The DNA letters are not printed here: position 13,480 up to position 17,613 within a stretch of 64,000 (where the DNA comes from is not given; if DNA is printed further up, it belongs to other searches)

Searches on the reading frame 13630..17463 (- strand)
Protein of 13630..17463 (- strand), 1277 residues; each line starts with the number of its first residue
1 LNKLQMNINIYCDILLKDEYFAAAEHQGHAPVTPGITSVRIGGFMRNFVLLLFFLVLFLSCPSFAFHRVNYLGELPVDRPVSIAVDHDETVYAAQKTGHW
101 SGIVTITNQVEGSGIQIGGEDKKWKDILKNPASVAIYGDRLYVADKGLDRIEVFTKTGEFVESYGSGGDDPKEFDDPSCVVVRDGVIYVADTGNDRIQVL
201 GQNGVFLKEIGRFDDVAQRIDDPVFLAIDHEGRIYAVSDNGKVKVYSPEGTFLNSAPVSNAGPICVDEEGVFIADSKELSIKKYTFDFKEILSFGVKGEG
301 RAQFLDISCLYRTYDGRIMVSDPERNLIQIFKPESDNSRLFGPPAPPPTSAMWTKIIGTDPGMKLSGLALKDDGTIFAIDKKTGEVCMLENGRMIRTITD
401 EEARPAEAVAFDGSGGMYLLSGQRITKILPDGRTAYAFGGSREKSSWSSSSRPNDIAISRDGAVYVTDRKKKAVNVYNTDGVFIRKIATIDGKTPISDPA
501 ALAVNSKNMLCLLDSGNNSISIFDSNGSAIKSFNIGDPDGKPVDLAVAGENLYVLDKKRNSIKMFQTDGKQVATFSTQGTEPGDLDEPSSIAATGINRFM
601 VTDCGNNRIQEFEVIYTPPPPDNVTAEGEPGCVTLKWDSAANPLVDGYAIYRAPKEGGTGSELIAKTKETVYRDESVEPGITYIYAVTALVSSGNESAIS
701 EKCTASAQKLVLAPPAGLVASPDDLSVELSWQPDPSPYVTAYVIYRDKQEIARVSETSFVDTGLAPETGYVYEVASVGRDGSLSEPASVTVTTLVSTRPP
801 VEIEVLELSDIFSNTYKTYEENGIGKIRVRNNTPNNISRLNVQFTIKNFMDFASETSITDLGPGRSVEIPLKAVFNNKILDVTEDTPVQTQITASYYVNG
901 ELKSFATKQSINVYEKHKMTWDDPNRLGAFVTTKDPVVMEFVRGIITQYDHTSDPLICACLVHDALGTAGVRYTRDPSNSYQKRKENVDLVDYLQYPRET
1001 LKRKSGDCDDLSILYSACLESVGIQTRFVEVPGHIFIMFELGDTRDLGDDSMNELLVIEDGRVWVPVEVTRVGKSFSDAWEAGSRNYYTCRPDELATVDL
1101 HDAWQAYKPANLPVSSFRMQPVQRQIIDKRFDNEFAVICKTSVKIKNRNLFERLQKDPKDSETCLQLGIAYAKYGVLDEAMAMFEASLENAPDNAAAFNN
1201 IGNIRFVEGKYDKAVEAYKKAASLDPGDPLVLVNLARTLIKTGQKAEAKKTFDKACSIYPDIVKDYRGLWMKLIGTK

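Call 28: search_protein_families(library=pfam, proteins=[window:13630-17463:-], max_evalue=0.00001)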
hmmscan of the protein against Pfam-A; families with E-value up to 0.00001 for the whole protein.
window:13630-17463:- (1277 aa): 16 families
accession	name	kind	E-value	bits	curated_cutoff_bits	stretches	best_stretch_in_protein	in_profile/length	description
PF01436.27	NHL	-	1.7e-25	88.2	20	0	174-199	1-27/28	NHL repeat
PF14559.12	TPR_19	-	1.3e-17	64.3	25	1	1208-1256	4-52/68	Tetratricopeptide repeat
PF07719.23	TPR_2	-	3.6e-17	61.4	27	1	1195-1228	1-34/34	Tetratricopeptide repeat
PF00515.34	TPR_1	-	7.9e-17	60.7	27.8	1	1195-1227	1-33/34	Tetratricopeptide repeat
PF13181.12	TPR_8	-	3.3e-15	55.3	25.7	0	1232-1261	4-33/34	Tetratricopeptide repeat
PF13431.12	TPR_17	-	2.8e-12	46.3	24.4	0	1217-1249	1-33/34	Tetratricopeptide repeat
PF13428.12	TPR_14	-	2.6e-11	43.5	23.5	0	1205-1237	11-43/44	Tetratricopeptide repeat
PF17170.10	DUF5128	-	1.5e-10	41.3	22.9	0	128-197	43-114/321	6-bladed beta-propeller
PF00041.27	fn3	-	6.3e-10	39.6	25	0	714-789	2-83/84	Fibronectin type III domain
PF13414.12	TPR_11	-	6.5e-10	39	26.8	1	1202-1243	1-42/42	TPR repeat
PF13424.12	TPR_12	-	9.7e-09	35.7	30.1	1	1195-1260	3-76/77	Tetratricopeptide repeat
PF13432.12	TPR_16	-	1.4e-08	35.4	32.7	1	1166-1229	2-65/65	Tetratricopeptide repeat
PF13174.12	TPR_6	-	9.3e-08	32.7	26.3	0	1231-1261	2-32/33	Tetratricopeptide repeat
PF23914.1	TPR_CcmH_CycH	-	1.8e-07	31.6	42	1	1187-1250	42-105/158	Cytochrome c-type biogenesis protein H TPR domain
PF24684.1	Vgb_lyase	-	6.1e-07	29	50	0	364-612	14-249/290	Virginiamycin B lyase family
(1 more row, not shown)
